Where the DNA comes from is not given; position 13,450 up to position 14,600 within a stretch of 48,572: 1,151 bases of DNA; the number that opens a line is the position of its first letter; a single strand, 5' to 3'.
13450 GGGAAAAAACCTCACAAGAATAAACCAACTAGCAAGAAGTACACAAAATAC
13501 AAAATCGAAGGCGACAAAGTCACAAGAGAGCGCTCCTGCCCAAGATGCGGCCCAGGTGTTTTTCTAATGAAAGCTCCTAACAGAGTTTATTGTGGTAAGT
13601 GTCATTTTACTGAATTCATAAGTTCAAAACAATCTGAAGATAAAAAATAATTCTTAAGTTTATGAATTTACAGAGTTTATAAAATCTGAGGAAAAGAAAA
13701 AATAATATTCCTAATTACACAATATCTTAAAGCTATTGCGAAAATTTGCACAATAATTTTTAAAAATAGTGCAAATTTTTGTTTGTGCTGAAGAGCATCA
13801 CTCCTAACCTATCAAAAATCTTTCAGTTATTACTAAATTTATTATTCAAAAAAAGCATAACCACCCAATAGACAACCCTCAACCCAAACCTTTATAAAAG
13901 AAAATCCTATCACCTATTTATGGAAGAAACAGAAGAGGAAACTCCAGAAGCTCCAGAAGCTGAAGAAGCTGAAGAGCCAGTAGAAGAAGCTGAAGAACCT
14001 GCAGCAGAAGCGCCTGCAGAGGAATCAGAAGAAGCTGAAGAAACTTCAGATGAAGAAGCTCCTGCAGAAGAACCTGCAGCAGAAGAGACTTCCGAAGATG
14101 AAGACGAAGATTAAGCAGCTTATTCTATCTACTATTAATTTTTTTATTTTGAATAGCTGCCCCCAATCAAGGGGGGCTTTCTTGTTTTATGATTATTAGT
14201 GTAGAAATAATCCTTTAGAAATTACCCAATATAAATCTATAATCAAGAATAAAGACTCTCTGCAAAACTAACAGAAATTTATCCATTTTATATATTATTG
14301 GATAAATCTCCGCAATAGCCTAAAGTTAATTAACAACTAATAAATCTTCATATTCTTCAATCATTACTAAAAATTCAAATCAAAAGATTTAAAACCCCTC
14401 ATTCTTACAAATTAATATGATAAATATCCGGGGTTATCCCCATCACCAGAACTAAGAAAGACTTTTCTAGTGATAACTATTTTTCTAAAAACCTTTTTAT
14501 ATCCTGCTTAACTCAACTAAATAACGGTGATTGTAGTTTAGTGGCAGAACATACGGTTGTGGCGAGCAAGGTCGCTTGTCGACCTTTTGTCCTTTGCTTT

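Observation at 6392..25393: Multi-copy (at least 8) intergenic element of about 130-190 bp with a covarying long hairpin and TIR-like ends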

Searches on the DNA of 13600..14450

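Call 28: search_rna_families(source=window, start=13600, end=14450, threshold=evalue, max_evalue=10)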
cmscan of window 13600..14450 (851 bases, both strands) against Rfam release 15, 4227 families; matches with E-value up to 10: 21.
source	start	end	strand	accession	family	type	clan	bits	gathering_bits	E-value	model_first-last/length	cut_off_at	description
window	14184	14268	+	RF01599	plasmodium_snoR24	Gene; snRNA; snoRNA; CD-box;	-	24.5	55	1.5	1-82/82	no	small nucleolar RNA snoR24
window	13716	13797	-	RF00455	mir-15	Gene; miRNA;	CL00085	19.6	57.3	0.064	1-88/88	no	mir-15 microRNA precursor family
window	13960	14049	+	RF00375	HIV_PBS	Cis-reg;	-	18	61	1.2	1-99/99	no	HIV primer binding site (PBS)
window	14066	14171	-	RF02083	OrzO-P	Gene; antitoxin;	-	18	60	4.2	1-76/76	no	OrzO-P RNA antitoxin family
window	13742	13777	-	RF00245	mir-19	Gene; miRNA;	CL00110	17.8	50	2.1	20-59/79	no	mir-19 microRNA precursor family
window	13999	14082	+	RF03593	mir-2331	Gene; miRNA;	-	17.7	100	4.1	1-71/71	no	mir-2331 microRNA precursor family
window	14150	14270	-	RF01859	Phe_leader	Cis-reg; leader;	-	17.5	55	4.5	1-125/125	no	Phenylalanine leader peptide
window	13729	13789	-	RF00855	mir-254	Gene; miRNA;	-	17.2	70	1.8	1-63/63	no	mir-254 microRNA precursor family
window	13725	13794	+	RF00455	mir-15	Gene; miRNA;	CL00085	17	57.3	0.42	1-88/88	no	mir-15 microRNA precursor family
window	14377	14395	-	RF01355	CRISPR-DR26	Gene; CRISPR;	-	17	39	5.8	1-25/25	no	CRISPR RNA direct repeat element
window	13999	14051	-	RF02843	RefA5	Gene; antisense;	-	16.9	91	1.4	1-68/68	no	Enterococcus sRNA A5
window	13762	13843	+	RF01259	snR63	Gene; snRNA; snoRNA; CD-box;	CL00061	16.5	50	0.067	1-255/255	no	Small nucleolar RNA snR63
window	14118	14189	-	RF00063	SscA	Gene;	-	16.4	60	8.8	1-96/96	no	SscA RNA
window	13729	13797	+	RF00015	U4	Gene; snRNA; splicing;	CL00007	16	46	0.42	65-138/138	no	U4 spliceosomal RNA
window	14067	14157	-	RF00112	CyaR_RyeE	Gene; sRNA;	-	15.8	47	8.1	1-85/85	no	CyaR/Rye RNA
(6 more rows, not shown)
